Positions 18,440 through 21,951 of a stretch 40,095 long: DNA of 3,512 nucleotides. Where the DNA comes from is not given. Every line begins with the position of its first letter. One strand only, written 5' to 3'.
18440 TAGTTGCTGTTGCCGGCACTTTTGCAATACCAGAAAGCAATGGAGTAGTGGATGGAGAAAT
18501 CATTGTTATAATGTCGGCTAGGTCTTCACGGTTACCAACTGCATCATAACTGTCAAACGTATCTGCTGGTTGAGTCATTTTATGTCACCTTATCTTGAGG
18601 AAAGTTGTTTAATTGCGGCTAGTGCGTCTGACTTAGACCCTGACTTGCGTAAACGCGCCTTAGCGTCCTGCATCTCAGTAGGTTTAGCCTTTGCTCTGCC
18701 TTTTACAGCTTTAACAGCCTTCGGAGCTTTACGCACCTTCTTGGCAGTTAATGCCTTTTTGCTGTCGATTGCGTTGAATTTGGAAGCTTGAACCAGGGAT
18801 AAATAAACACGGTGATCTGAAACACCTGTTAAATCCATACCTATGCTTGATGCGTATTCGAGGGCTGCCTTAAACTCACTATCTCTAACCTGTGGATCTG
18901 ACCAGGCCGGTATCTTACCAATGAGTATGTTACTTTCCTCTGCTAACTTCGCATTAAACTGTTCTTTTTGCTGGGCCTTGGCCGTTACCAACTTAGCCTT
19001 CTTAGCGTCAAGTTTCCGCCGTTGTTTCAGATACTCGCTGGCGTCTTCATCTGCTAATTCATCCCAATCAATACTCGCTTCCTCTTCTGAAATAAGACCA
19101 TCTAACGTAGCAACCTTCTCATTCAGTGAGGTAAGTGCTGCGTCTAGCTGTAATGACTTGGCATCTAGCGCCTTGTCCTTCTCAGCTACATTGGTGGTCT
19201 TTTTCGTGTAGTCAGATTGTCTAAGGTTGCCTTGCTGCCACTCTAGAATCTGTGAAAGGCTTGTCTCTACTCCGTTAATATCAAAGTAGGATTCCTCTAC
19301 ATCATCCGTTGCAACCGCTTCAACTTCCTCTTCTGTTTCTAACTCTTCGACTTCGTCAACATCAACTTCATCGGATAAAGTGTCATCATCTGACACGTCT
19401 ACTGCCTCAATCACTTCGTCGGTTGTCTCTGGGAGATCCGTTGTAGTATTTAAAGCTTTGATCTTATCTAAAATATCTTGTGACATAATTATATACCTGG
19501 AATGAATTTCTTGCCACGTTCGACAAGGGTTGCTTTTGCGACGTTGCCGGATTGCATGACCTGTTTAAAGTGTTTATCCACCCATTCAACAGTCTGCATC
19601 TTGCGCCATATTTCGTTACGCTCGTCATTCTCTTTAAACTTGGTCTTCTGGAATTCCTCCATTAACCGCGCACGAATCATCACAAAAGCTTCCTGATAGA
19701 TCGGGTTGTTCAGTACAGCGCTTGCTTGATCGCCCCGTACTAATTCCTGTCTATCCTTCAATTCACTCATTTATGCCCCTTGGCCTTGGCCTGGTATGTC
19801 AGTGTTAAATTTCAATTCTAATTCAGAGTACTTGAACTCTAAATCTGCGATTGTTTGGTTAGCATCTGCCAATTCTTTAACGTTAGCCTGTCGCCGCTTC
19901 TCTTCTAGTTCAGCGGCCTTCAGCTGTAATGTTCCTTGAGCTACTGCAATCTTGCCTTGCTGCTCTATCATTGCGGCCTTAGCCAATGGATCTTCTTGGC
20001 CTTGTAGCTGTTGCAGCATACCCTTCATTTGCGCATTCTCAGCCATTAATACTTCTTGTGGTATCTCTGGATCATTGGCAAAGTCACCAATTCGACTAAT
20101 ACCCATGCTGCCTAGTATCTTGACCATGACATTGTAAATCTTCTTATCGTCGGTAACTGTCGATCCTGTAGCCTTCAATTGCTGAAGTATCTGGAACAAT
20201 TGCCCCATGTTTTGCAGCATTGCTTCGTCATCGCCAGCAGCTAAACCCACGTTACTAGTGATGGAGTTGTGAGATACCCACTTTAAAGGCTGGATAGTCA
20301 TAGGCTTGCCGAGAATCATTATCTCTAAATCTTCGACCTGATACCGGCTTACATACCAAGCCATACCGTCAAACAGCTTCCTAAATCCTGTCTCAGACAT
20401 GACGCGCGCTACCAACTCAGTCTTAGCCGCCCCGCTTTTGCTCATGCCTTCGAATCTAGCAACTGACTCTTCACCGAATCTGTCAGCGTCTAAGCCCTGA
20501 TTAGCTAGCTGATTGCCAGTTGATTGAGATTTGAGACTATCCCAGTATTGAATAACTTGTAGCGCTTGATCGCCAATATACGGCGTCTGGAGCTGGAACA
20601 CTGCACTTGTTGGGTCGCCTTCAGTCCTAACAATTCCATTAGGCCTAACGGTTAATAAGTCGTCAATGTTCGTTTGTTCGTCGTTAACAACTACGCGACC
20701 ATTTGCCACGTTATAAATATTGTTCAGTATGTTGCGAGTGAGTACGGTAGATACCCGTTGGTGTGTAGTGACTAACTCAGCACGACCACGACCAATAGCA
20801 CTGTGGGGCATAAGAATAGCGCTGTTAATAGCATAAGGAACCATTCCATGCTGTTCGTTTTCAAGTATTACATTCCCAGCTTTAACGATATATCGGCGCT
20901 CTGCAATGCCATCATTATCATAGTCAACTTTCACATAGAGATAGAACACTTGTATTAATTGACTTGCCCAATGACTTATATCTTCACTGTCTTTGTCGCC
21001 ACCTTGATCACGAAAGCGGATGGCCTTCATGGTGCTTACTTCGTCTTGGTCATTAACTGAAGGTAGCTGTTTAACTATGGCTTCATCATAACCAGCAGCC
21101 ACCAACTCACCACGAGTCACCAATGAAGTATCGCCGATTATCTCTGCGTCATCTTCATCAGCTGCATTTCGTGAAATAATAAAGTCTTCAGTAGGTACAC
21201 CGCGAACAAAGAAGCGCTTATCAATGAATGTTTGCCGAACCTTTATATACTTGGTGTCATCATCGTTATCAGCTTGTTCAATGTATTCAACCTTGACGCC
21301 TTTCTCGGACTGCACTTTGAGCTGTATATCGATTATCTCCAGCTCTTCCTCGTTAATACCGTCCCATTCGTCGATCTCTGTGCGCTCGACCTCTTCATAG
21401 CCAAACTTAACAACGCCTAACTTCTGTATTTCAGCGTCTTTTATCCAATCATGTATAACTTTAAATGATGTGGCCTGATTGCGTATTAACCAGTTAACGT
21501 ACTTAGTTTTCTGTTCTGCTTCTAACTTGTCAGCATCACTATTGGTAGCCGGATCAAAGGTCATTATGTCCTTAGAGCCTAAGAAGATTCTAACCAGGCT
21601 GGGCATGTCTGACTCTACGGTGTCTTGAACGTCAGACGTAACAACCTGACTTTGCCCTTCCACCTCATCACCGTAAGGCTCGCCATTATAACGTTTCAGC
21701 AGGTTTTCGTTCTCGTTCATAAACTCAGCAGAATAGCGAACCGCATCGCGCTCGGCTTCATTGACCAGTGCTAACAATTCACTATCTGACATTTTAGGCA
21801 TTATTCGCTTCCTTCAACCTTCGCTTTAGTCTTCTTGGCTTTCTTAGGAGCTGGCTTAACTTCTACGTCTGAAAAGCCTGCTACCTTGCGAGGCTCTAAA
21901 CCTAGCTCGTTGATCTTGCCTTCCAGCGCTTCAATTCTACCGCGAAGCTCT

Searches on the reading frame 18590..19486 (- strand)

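Call 105: search_protein_families(library=phrogs, proteins=[window:18590-19486:-], max_evalue=0.001)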
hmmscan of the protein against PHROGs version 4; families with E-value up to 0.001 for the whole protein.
window:18590-19486:- (298 aa): 2 families
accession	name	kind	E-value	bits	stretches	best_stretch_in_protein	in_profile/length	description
phrog_3927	-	head and packaging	2e-33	117.3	1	19-294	40-340/342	head scaffolding protein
phrog_9013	-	head and packaging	6.2e-07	30.1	1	22-281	82-347/365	head scaffolding protein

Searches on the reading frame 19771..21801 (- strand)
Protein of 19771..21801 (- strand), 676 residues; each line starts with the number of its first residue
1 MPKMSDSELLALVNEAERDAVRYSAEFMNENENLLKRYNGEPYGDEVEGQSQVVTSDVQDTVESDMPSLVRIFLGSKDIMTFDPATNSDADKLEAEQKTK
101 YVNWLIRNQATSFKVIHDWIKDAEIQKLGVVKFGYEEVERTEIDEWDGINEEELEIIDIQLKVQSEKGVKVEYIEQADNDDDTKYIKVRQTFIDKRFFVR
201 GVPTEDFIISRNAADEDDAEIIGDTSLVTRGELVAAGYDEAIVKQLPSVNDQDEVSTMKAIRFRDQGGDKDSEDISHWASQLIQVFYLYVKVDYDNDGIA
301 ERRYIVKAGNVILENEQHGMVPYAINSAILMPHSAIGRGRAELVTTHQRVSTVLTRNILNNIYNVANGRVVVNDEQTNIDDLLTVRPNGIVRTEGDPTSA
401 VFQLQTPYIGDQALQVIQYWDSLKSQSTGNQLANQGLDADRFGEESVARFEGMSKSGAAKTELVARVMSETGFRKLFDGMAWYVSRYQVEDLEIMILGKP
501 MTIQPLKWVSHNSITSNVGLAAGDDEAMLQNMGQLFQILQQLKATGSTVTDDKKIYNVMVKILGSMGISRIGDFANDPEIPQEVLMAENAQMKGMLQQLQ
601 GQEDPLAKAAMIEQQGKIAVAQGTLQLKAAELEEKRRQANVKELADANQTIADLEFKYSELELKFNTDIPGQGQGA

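Call 16: search_dna_similar(query=window:19771-21801:-, collection=phages, mode=protein, max_evalue=0.001)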
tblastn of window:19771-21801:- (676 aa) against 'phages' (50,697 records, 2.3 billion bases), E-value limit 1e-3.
Records with a match: 268; places in all: 270; records where one place covers at least 80% of the query: 150.
Best place of each record, by identity: <60% 268.
By first word of the organism name: Pseudomonas 105; Escherichia 91; Vibrio 20; Sulfitobacter 7; Alteromonas 7; Caudoviricetes 6; Rhizobium 5; phage 3; Shigella 3; Phage 2; and 16 more.
By host as written in the record: Escherichia coli 52; Pseudomonas aeruginosa 39; - 24; Pseudomonas aeruginosa PAO1 16; Pseudomonas sp. 7; Vibrio parahaemolyticus 7; Sulfitobacter sp. CB2047 6; Alteromonas macleodii str. 'Balearic Sea AD45' 5; and 79 more.
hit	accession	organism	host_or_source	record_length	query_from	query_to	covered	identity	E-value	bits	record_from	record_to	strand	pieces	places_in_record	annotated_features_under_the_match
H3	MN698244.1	Pelagibacter phage HTVC106P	Candidatus Pelagibacter sp. HTCC7211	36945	3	669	99%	29.5%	3e-81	287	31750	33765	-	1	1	hypothetical protein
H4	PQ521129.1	Photobacterium phage PhCF1.2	Photobacterium ganghwense CF1.2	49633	1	666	99%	28.7%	2e-66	243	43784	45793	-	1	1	portal protein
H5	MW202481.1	Caudoviricetes sp.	Manatee Spring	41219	4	669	99%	28.7%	5e-76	272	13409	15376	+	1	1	head to tail connecting protein | large subunit terminase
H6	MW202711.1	Caudoviricetes sp.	Manatee Spring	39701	3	662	98%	28.7%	3e-70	255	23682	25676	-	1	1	head to tail connecting protein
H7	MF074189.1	Sinorhizobium phage phiM5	Sinorhizobium meliloti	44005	3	669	99%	28.3%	6e-60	224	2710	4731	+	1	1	portal protein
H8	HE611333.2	Pseudomonas phage tf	Pseudomonas putida PpG1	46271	4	642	95%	29.3%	2e-69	252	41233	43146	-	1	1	portal protein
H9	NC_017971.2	Pseudomonas phage tf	Pseudomonas putida PpG1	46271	4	642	95%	29.3%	2e-69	252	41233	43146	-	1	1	portal protein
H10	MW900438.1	Vibrio phage vB_ValP_VA-RY-3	Vibrio alginolyticus RY-3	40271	4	665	98%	28.2%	3e-47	186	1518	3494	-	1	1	portal protein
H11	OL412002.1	Pseudomonas phage BroderSalsa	Pseudomonas sp. ERG2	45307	4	642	95%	29.1%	2e-69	252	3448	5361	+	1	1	portal protein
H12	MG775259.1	Pseudomonas phage Bjorn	Pseudomonas sp. CT12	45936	10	668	97%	28.1%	2e-66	243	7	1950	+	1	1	portal protein | hypothetical protein | ribosome_binding_site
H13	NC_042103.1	Pseudomonas phage Bjorn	Pseudomonas sp. CT12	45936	10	668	97%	28.1%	2e-66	243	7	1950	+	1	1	portal protein | hypothetical protein | ribosome_binding_site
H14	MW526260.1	Pseudomonas phage PhL_UNISO_PA-DSM_ph0041x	Pseudomonas aeruginosa DSM 19880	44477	4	668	98%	27.3%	7e-58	218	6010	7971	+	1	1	putative portal protein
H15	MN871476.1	Pseudomonas phage PaLz-1-45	Pseudomonas aeruginosa PAO1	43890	4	668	98%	27.2%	5e-58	218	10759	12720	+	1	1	record has no annotation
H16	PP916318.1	Pseudomonas phage vB_PaeP_HTN1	Pseudomonas aeruginosa AMT 0166-2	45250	4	668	98%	27.2%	5e-58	218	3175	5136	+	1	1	portal protein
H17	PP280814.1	Pseudomonas phage KG853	Pseudomonas aeruginosa ATCC 27853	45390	4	668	98%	27.2%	5e-58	218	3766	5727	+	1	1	portal protein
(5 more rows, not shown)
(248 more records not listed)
